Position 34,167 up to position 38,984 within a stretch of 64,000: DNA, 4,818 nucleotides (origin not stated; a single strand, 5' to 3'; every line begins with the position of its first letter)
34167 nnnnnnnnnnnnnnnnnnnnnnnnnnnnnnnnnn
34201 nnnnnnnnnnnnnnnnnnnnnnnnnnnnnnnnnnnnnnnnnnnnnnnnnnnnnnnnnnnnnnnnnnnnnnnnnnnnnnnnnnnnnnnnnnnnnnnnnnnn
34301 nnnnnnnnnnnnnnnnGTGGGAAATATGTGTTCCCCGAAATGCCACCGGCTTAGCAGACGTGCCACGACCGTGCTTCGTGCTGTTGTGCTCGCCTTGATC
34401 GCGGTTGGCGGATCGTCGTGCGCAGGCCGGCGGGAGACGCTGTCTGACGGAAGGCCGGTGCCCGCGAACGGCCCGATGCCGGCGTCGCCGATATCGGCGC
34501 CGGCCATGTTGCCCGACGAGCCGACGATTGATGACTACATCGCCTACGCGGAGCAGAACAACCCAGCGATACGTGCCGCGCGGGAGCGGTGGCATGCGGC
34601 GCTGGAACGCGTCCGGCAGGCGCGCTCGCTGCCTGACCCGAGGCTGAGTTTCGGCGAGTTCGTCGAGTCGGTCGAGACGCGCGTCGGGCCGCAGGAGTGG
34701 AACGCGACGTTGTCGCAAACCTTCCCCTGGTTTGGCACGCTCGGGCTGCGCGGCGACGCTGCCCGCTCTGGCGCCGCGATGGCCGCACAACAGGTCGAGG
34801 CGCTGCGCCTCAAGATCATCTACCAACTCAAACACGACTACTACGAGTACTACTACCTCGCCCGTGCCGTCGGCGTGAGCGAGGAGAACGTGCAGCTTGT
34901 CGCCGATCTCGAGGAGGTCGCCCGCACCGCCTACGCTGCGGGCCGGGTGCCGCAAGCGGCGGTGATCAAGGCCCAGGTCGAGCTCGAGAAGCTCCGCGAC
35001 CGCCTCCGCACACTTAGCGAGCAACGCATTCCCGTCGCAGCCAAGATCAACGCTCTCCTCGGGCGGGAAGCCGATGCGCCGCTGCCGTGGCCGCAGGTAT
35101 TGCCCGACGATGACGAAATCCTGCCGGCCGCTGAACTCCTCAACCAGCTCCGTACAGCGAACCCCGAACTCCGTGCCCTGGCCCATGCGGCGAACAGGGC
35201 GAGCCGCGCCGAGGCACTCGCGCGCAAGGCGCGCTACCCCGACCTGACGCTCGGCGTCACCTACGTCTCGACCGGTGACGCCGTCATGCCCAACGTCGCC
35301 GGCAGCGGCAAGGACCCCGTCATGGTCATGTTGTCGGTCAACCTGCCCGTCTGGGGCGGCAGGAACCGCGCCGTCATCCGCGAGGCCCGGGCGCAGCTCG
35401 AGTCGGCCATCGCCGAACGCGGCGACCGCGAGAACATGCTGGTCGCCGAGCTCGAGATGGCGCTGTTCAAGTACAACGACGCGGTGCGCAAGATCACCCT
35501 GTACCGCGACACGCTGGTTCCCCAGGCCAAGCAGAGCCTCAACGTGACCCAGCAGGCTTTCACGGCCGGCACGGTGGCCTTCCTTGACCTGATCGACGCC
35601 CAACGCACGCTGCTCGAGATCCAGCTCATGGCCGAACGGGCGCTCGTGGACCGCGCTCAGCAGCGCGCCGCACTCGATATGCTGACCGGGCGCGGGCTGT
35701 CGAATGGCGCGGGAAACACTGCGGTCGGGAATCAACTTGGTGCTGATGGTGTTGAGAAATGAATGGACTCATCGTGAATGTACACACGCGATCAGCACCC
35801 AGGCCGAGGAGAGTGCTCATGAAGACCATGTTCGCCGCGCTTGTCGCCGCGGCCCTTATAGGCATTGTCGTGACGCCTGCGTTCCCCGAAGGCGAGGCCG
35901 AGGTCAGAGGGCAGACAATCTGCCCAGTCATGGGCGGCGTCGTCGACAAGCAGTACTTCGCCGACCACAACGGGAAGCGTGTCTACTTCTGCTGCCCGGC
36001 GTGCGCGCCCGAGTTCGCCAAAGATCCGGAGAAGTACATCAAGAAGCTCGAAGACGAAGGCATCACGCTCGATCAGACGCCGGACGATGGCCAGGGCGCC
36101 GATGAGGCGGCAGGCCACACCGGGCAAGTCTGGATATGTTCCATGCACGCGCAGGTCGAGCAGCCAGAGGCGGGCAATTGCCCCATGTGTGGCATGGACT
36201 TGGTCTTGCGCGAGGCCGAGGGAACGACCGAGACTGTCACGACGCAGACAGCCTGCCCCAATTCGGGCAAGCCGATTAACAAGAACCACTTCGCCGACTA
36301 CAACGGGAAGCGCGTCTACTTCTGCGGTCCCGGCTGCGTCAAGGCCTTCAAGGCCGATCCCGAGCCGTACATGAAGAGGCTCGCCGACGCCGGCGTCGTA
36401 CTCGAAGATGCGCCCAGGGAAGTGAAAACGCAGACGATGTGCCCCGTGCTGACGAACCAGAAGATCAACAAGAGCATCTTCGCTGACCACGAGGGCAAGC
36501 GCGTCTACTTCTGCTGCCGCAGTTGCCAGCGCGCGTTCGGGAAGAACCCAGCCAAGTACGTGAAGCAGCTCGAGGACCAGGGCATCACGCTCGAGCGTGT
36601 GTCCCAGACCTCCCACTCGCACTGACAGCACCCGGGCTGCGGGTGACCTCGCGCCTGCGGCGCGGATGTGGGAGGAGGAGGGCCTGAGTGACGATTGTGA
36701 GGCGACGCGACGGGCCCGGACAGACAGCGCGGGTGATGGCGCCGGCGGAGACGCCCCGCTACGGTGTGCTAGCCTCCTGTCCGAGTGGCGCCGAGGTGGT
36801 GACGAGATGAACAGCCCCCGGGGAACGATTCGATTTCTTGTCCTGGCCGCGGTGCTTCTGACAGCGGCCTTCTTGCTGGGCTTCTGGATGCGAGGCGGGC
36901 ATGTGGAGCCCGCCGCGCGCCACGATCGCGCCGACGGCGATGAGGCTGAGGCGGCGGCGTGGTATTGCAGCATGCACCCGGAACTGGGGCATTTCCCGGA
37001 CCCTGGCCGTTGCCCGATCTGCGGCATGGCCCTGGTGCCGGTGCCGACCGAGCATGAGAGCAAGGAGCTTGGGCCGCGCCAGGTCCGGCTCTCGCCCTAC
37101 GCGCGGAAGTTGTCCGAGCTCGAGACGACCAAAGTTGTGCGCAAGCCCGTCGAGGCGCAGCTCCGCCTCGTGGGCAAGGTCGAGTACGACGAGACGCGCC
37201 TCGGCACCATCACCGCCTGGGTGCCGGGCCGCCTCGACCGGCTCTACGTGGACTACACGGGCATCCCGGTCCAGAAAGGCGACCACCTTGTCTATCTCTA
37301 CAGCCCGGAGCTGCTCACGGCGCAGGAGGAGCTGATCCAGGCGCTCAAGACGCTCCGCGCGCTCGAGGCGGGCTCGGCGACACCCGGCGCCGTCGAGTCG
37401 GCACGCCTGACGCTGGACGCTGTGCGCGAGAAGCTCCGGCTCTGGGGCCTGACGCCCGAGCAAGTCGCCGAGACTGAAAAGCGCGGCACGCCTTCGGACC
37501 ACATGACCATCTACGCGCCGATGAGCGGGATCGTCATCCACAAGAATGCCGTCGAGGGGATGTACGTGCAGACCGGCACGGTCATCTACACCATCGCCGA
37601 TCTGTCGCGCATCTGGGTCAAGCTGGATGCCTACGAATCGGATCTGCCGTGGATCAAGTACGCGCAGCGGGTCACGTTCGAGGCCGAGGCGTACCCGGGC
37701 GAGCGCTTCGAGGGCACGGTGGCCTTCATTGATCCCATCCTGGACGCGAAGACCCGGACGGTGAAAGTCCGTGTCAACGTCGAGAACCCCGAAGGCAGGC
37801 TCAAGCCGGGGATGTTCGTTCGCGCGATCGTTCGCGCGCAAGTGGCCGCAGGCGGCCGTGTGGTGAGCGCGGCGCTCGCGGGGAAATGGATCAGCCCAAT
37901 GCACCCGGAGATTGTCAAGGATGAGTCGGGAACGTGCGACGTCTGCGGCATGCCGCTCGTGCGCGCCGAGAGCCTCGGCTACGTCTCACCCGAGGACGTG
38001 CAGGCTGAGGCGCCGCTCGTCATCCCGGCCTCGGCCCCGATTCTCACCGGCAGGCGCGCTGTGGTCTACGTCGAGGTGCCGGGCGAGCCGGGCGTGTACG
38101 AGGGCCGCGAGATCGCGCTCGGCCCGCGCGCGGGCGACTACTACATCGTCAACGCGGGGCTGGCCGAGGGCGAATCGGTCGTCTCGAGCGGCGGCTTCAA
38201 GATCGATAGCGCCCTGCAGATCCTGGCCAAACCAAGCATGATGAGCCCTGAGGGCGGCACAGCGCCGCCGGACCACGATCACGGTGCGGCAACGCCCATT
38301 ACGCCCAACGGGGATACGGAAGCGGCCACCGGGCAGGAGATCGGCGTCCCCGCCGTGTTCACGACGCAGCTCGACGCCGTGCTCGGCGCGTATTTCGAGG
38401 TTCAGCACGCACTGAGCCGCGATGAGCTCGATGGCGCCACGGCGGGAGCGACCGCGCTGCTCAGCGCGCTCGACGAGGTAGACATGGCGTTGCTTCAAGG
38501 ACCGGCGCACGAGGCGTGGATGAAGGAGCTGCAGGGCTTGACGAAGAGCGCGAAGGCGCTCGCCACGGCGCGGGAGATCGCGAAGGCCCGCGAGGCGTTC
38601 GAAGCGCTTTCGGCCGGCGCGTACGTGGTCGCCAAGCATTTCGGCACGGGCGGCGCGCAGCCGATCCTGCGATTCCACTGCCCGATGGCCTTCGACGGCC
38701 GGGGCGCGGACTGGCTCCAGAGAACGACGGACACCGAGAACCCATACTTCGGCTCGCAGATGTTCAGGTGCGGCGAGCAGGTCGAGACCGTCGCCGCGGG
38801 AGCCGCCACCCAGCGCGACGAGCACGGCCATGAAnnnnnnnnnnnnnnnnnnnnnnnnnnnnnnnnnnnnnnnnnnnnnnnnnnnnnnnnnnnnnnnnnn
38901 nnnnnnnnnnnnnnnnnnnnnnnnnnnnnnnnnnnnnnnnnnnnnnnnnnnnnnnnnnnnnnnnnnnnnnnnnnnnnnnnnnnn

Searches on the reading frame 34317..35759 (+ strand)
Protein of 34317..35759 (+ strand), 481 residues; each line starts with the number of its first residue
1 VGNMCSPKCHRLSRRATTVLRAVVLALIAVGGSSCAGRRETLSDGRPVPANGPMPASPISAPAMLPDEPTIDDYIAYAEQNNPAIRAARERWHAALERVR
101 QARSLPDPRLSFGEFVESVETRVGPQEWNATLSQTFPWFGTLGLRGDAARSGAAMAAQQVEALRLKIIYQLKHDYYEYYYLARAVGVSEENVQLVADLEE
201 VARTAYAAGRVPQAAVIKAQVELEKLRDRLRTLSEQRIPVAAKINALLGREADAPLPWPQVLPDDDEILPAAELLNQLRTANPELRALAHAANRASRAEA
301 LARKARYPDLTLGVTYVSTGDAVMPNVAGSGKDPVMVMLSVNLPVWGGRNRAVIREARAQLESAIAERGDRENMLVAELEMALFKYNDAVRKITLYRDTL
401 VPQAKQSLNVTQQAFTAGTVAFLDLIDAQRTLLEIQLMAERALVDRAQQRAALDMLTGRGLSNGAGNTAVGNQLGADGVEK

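Call 12: search_protein_families(library=pfam, proteins=[window:34317-35759:+], max_evalue=0.0001)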
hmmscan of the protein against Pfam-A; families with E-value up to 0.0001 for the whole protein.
window:34317-35759:+ (481 aa): 1 family
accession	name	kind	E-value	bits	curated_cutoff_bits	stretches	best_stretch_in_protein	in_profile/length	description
PF02321.23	OEP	-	2.4e-53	181.2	22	2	273-458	3-187/187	Outer membrane efflux protein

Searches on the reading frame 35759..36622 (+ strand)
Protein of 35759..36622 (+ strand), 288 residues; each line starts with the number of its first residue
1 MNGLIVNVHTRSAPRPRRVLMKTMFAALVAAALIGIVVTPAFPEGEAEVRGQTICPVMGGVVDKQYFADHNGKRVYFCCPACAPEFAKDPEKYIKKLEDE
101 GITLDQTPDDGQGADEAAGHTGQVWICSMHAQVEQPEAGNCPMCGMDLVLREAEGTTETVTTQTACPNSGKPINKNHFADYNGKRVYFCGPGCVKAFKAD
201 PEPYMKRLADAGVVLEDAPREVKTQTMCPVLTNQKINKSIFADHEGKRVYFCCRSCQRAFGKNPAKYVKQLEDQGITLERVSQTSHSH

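Call 12: search_protein_families(library=pfam, proteins=[window:35759-36622:+], max_evalue=0.0001)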
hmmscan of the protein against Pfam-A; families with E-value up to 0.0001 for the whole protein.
window:35759-36622:+ (288 aa): 5 families
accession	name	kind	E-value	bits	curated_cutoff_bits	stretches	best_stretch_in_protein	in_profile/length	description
PF04945.19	YHS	-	3.4e-20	72.2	30.3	2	64-94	14-44/47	YHS domain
PF19335.5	HMBD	-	4.6e-11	42.9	23.6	1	124-149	1-26/28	Heavy metal binding domain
PF11494.13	Ta0938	-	3.4e-10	40.6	27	0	64-88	12-36/92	Ta0938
PF24273.1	TRASH_HVO_1752_C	-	1.8e-07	31.6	27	0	244-262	20-38/47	HVO_1752, C-terminal TRASH domain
PF08394.17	Arc_trans_TRASH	-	5.2e-05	23.7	27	0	246-262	20-37/43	Archaeal TRASH domain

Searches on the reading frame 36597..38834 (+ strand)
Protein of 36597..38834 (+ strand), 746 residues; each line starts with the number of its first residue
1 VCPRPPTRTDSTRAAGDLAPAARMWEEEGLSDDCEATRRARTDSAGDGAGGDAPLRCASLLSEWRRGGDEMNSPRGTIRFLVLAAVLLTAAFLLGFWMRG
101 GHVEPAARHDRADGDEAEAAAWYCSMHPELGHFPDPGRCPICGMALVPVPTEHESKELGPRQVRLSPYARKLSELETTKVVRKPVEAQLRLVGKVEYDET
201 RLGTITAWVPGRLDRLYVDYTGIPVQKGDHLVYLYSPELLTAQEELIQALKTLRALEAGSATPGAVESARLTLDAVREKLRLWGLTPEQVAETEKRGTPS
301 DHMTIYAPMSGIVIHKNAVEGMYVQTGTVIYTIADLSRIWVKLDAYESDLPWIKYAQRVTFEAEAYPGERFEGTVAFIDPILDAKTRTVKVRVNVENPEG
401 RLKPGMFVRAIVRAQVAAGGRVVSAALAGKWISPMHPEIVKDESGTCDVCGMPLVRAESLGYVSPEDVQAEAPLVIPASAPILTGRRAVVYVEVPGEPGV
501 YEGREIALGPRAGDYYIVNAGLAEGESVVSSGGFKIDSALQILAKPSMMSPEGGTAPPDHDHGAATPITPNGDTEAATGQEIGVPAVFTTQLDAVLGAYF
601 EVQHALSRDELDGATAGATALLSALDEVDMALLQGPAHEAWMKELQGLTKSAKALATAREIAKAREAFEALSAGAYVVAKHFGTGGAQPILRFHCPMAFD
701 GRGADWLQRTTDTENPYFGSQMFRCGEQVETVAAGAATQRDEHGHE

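Call 12: search_protein_families(library=pfam, proteins=[window:36597-38834:+], max_evalue=0.0001)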
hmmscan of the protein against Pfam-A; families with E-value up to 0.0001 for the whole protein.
window:36597-38834:+ (746 aa): 4 families
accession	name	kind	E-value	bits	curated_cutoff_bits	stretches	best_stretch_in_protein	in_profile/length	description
PF16576.10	HlyD_D23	-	2.9e-76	255.9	30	1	185-408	2-214/214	Barrel-sandwich domain of CusB or HlyD membrane-fusion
PF19335.5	HMBD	-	2.4e-21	75.8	23.6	2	122-149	2-28/28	Heavy metal binding domain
PF13437.12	HlyD_3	-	2.6e-21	76.8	22.2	1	304-405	1-106/106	HlyD family secretion protein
PF11827.13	DUF3347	-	1.4e-16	61.6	25.5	1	595-684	1-90/93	Protein of unknown function (DUF3347)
